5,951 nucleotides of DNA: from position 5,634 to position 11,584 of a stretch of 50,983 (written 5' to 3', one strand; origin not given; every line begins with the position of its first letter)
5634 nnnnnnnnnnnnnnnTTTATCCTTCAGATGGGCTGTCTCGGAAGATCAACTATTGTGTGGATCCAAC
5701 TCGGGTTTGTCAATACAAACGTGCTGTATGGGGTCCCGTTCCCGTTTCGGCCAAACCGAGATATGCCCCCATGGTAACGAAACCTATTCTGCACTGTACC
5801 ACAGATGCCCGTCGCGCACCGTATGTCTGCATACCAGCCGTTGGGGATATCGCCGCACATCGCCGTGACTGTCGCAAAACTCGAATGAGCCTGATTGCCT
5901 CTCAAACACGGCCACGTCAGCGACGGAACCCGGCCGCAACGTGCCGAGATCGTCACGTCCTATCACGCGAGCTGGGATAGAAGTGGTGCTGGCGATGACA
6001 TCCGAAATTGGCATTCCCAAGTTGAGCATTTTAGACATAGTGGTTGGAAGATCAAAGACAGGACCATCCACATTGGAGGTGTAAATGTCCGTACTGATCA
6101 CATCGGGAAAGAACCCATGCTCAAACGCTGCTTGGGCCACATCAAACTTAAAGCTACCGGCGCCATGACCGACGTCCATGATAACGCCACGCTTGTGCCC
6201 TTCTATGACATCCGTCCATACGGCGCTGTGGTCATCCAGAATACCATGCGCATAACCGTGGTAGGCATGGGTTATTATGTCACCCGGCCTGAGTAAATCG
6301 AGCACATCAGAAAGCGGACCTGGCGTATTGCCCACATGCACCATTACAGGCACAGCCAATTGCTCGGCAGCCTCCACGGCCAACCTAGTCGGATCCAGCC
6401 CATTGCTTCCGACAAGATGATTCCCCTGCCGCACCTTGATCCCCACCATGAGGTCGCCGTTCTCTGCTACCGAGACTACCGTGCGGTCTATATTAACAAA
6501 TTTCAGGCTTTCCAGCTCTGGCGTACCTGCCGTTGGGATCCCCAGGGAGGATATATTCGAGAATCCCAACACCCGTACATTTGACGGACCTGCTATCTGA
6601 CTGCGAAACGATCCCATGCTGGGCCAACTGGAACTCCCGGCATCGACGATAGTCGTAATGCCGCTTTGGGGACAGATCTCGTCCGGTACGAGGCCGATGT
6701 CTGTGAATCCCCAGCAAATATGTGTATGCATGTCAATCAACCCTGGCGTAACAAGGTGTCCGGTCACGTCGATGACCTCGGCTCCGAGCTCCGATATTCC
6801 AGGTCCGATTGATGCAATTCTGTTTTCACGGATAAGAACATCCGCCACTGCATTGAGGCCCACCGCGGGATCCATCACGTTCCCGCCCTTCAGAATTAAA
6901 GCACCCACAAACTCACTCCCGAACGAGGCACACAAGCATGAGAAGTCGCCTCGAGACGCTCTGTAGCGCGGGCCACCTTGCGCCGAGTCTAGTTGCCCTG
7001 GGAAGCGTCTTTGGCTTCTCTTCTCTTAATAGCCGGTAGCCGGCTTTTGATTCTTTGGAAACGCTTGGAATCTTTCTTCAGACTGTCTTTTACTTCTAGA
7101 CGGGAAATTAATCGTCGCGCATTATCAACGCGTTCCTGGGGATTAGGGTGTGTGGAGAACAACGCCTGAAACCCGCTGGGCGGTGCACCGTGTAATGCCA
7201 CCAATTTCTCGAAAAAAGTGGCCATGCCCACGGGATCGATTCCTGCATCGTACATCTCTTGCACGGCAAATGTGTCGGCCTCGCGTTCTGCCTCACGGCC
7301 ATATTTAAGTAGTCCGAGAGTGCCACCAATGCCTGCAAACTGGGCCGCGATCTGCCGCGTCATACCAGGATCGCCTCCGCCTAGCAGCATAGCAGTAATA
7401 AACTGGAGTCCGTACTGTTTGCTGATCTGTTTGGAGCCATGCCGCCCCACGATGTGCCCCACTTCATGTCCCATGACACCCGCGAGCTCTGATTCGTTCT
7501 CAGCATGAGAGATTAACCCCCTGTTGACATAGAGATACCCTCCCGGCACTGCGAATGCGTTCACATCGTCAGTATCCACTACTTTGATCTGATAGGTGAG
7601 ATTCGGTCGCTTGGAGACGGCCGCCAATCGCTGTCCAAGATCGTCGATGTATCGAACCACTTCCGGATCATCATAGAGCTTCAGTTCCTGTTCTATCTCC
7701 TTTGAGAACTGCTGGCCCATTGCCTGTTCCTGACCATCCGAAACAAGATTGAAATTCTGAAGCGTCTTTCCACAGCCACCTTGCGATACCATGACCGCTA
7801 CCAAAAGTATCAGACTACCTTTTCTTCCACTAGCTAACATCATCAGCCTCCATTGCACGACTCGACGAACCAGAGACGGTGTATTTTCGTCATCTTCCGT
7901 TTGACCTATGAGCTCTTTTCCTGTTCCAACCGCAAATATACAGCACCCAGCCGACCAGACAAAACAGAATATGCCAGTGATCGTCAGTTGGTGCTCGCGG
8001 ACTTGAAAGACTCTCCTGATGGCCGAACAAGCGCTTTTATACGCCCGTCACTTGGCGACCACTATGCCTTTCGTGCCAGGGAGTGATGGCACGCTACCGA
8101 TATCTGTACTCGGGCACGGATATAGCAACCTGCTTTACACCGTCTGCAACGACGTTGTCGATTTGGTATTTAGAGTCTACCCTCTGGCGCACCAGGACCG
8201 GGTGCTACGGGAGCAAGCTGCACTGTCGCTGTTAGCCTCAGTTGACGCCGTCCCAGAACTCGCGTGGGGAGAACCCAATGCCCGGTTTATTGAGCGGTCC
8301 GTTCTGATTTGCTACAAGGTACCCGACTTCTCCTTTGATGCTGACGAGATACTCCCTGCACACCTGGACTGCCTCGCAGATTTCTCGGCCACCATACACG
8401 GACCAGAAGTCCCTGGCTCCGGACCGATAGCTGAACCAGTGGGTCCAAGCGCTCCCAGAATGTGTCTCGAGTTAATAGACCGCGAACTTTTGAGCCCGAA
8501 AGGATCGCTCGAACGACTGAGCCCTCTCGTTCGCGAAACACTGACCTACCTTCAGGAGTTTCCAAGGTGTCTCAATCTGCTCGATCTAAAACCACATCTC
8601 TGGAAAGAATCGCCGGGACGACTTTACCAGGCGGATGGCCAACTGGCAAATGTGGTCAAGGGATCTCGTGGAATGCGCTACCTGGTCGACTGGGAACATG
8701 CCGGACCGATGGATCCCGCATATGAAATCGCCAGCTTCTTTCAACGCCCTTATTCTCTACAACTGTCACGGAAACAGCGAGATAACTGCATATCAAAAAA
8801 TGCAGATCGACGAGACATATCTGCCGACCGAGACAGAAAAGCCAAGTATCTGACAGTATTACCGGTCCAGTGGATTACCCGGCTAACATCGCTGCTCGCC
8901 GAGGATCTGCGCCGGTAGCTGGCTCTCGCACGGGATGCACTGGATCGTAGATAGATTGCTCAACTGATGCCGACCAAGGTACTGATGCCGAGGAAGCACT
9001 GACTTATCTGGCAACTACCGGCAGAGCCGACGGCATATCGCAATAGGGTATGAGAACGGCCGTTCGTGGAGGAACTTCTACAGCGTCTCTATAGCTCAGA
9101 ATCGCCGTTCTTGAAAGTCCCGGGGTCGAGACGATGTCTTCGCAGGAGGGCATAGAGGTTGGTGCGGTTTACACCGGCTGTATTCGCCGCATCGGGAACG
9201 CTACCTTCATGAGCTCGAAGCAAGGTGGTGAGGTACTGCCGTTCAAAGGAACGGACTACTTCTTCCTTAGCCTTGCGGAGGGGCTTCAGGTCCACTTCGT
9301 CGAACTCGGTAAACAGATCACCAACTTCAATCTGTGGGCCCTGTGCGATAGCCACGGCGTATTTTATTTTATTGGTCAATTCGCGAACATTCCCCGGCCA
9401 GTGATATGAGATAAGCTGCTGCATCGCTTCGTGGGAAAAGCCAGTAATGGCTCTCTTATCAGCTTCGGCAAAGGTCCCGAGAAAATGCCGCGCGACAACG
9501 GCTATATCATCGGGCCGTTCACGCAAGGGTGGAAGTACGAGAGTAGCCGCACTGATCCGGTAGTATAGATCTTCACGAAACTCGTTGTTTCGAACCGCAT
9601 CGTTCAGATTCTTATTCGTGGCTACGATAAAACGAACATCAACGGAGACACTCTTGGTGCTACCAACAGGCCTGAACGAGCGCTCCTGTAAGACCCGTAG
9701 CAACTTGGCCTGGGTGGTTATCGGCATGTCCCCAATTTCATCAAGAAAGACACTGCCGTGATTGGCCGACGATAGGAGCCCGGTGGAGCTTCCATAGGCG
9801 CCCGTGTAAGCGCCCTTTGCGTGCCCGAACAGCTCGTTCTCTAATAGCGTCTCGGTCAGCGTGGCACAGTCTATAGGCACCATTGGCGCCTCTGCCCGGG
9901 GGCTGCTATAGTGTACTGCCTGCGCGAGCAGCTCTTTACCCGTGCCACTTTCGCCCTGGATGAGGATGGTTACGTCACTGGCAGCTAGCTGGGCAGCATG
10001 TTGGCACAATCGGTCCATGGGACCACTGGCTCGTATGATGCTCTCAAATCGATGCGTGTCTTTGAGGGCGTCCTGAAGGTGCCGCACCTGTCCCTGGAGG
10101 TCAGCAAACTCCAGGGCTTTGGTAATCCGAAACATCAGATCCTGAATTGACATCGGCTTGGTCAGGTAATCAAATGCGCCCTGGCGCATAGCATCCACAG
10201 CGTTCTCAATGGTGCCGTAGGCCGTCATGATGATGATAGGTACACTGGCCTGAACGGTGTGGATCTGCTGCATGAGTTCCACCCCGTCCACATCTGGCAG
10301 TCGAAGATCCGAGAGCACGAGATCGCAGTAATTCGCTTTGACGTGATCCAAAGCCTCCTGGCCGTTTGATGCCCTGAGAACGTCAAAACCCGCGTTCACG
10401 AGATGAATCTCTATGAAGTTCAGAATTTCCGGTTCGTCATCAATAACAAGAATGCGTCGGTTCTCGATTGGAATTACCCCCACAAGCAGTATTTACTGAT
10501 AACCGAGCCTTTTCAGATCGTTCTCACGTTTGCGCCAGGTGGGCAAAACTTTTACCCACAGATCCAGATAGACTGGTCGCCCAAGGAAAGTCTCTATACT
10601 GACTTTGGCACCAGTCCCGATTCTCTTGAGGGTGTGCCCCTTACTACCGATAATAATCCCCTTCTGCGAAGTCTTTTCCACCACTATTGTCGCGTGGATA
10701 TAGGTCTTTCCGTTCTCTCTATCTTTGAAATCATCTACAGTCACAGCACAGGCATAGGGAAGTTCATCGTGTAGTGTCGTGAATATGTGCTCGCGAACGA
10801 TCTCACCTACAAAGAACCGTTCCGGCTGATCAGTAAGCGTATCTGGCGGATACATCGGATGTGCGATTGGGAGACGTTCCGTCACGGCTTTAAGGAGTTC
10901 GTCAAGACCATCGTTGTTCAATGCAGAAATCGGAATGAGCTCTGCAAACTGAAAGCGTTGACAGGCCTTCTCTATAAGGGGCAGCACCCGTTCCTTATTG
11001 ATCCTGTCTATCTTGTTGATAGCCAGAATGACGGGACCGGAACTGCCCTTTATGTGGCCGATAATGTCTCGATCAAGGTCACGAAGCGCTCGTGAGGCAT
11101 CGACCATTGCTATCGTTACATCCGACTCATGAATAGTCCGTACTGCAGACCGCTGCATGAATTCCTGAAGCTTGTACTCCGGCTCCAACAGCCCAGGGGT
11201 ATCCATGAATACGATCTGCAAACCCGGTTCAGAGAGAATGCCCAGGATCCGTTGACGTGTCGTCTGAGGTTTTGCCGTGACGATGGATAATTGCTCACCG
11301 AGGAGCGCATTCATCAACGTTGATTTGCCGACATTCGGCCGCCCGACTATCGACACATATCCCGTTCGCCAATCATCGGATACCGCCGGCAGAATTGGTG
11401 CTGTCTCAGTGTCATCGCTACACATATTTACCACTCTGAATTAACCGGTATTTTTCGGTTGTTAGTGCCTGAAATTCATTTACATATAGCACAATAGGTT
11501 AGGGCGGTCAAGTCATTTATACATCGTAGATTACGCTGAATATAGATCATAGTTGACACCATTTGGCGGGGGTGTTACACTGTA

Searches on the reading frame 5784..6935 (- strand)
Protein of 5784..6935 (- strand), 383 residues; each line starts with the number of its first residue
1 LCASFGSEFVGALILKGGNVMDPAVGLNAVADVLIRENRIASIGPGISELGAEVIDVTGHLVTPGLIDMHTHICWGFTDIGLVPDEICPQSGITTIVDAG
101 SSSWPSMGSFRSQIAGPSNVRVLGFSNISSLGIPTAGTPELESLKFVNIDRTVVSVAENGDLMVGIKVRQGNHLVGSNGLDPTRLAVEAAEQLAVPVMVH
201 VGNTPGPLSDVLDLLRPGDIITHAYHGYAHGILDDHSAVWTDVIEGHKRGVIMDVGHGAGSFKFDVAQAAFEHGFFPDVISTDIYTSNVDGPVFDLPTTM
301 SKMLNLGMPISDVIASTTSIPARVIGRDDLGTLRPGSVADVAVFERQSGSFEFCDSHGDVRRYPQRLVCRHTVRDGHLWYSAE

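Call 8: search_protein_families(library=pfam, proteins=[window:5784-6935:-], max_evalue=0.0001)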
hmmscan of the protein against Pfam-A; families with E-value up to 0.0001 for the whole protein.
window:5784-6935:- (383 aa): 2 families
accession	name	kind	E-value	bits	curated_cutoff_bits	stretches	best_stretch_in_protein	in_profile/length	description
PF01979.26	Amidohydro_1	-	4.4e-16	59.5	25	1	61-345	1-319/345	Amidohydrolase family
PF07969.17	Amidohydro_3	-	1.2e-15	58.4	29.7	2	308-377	407-469/472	Amidohydrolase family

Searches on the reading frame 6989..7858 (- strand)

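Call 8: search_protein_families(library=pfam, proteins=[window:6989-7858:-], max_evalue=0.0001)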
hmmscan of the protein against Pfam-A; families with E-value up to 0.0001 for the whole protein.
window:6989-7858:- (289 aa): 1 family
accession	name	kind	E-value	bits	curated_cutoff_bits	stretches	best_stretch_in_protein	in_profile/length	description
PF01435.24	Peptidase_M48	-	8.7e-36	123.9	20.3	1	69-249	5-184/186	Peptidase family M48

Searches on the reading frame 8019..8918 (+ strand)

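Call 8: search_protein_families(library=pfam, proteins=[window:8019-8918:+], max_evalue=0.0001)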
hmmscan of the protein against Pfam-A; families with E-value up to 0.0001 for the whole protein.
window:8019-8918:+ (299 aa): 1 family
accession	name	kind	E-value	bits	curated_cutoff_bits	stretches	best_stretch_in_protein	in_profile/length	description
PF01636.29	APH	-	5.5e-11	43.1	23.2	1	28-246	2-214/239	Phosphotransferase enzyme family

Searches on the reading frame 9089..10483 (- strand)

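Call 8: search_protein_families(library=pfam, proteins=[window:9089-10483:-], max_evalue=0.0001)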
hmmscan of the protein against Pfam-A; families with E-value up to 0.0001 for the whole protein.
window:9089-10483:- (464 aa): 6 families
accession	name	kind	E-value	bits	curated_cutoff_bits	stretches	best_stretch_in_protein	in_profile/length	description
PF00158.32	Sigma54_activat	-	6.5e-65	218.3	20.2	1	150-315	2-167/168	Sigma-54 interaction domain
PF00072.30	Response_reg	-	2.4e-29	102.2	30.2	1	11-120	1-110/111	Response regulator receiver domain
PF25601.1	AAA_lid_14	-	2e-23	82.4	27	1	321-397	1-77/87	AAA+ ATPase lid domain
PF14532.12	Sigma54_activ_2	-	3.7e-17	63.3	25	1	153-320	4-138/138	Sigma-54 interaction domain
PF07728.20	AAA_5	-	5.8e-06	26.8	22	1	173-307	2-136/139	AAA domain (dynein-related subfamily)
PF07724.20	AAA_2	-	3.7e-05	24.2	27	1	171-297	4-131/166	AAA domain (Cdc48 subfamily)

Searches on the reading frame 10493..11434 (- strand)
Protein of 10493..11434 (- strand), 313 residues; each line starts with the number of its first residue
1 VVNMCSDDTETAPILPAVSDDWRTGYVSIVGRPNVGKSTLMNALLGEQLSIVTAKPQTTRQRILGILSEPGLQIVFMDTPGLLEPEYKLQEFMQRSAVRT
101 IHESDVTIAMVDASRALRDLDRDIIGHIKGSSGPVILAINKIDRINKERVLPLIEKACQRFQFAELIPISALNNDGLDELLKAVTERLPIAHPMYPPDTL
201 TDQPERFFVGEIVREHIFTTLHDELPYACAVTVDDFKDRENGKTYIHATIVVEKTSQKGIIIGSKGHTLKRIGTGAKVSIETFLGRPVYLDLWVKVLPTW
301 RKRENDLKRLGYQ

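Call 8: search_protein_families(library=pfam, proteins=[window:10493-11434:-], max_evalue=0.0001)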
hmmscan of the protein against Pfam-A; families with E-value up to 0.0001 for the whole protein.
window:10493-11434:- (313 aa): 10 families
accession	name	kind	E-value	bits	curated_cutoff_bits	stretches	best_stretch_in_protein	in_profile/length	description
PF01926.29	MMR_HSR1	-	2.4e-27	95.7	21.9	1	27-141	2-113/113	50S ribosome-binding GTPase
PF07650.23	KH_2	-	4.3e-18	65.3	22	1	224-301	1-78/78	KH domain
PF02421.24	FeoB_N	-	6.3e-15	55.5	27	1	27-183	3-155/156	Ferrous iron transport protein B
PF00009.33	GTP_EFTU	-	3.4e-13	50.1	26.5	1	73-189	70-187/188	Elongation factor Tu GTP binding domain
PF00350.29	Dynamin_N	-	1.9e-09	38.2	27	0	27-60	1-34/168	Dynamin family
PF03193.22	RsgA_GTPase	-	9.5e-09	35.7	30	0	13-86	95-172/174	RsgA GTPase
PF16897.10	MMR_HSR1_Xtn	-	2.3e-06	28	35.2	0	128-188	49-104/106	C-terminal region of MMR_HSR1 domain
PF04548.22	AIG1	-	1.3e-05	25.1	27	1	29-106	5-82/212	AIG1 family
PF10662.15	PduV-EutP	-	3.3e-05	24.2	21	0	29-184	6-141/143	Ethanolamine utilisation - propanediol utilisation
PF02492.25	cobW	-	5.7e-05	23.2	20.7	0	69-160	80-171/180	CobW/HypB/UreG, nucleotide-binding domain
